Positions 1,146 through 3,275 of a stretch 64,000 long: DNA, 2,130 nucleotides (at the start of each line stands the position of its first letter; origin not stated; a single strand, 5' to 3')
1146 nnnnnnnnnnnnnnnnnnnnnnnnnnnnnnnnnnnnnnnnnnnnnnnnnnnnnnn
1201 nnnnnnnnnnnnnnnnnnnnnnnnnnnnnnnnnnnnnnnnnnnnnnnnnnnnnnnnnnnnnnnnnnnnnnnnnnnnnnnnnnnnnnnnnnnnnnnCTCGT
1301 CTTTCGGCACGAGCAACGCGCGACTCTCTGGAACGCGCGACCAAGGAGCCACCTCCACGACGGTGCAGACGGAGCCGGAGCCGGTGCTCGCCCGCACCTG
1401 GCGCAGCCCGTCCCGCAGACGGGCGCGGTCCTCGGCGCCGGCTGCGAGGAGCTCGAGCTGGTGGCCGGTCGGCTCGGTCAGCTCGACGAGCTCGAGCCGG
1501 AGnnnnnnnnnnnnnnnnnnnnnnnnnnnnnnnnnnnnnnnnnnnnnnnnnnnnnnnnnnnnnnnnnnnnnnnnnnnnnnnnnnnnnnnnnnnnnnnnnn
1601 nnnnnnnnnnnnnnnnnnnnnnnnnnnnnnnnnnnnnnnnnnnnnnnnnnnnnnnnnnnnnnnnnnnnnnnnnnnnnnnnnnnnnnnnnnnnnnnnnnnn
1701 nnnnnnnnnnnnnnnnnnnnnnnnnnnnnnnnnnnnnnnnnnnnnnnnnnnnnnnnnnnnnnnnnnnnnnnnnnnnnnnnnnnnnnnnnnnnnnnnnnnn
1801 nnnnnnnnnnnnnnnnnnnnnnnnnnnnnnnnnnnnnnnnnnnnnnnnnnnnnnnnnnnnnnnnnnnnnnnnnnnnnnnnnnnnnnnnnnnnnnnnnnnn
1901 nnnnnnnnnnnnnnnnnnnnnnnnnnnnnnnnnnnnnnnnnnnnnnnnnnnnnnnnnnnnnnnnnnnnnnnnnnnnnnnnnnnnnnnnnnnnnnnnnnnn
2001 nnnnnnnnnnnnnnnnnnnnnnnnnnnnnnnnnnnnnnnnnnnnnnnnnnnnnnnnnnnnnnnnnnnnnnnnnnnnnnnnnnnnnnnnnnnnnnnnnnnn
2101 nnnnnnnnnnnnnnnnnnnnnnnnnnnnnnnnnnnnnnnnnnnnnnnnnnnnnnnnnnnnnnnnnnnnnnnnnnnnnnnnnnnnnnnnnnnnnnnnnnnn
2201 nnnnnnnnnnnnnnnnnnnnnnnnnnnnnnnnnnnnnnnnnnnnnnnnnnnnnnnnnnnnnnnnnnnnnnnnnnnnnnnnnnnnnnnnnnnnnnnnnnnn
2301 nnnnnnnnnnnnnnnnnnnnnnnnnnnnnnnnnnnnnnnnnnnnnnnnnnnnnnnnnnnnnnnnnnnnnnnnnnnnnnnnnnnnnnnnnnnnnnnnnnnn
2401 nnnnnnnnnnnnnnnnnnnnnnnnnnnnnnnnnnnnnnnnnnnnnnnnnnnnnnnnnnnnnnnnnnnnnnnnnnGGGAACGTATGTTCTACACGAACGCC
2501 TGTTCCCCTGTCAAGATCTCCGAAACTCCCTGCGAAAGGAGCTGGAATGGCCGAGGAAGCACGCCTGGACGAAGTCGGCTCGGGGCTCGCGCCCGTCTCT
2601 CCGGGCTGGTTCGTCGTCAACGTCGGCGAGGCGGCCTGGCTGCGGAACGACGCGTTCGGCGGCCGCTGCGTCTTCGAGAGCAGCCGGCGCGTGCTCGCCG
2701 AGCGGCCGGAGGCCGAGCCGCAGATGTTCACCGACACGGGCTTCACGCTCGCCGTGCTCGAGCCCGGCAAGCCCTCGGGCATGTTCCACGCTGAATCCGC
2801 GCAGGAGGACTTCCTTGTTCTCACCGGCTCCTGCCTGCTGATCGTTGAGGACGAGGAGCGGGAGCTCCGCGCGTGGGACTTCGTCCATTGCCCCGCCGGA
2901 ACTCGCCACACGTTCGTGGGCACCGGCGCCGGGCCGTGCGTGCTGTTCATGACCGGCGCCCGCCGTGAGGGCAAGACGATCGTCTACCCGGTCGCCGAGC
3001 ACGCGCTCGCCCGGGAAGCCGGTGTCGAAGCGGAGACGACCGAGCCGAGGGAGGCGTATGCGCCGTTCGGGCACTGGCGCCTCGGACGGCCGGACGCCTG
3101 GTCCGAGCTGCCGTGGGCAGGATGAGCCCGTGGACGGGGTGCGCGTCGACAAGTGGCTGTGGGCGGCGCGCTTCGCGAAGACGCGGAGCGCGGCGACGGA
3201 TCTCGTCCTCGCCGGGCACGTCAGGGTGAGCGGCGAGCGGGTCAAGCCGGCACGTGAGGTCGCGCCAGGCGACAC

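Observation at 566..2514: Promoter with two LexA boxes drives an unusual operon: imuB-like, DUF6504-like and GyrI-like genes, without imuA or dnaE2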

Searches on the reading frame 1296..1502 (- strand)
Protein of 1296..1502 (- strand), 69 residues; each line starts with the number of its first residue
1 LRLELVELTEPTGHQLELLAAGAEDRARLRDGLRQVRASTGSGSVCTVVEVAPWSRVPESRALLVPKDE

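Call 40: search_solved_structures(query=window:1296-1502:-, max_evalue=10, show_alignments=3)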
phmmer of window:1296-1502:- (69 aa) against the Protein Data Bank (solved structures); distinct sequences matched with E-value up to 10: 0.

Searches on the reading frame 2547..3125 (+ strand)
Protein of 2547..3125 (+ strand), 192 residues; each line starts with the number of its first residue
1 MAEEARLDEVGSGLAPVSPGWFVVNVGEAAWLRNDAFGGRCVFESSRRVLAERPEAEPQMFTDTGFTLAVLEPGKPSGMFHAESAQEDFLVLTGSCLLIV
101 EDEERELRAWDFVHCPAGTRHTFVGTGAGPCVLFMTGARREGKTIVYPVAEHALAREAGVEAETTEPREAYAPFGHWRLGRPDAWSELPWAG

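Call 6: search_protein_families(library=pfam, proteins=[window:2547-3125:+], max_evalue=0.1)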
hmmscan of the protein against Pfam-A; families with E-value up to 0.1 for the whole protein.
window:2547-3125:+ (192 aa): 3 families
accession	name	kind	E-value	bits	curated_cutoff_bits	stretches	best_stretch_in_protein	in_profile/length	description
PF07883.17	Cupin_2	-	4.7e-11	42.7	27.2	1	68-135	2-68/70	Cupin domain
PF12852.13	Cupin_6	-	0.00035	20.8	26.7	1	89-131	38-82/183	Cupin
PF05899.18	Cupin_3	-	0.0066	16.6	23.5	1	84-122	24-63/74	EutQ-like cupin domain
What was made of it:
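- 2547..3125 (+): Divergent cupin gene that shares the 72-nt control region. It is not a conserved part of the cassette. Pfam Cupin_2 (call 6).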

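Call 7: search_protein_families(library=ncbifam, proteins=[window:2547-3125:+], max_evalue=0.1)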
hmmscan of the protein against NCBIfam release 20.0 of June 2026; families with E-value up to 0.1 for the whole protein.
window:2547-3125:+ (192 aa): 3 families
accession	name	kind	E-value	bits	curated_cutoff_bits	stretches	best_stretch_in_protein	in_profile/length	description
TIGR03214.2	ura-cupin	equivalog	0.0017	17.9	200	1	66-134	49-119/249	(S)-ureidoglycine aminohydrolase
NF050094.1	BetDgalsidMYCTU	equivalog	0.077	13.2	175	0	75-124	44-95/113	beta-D-galactosidase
TIGR03890.1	nif11_cupin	hypoth_equivalog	0.085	12.5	159.45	0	75-135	105-167/171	Nif11 domain/cupin domain-containing protein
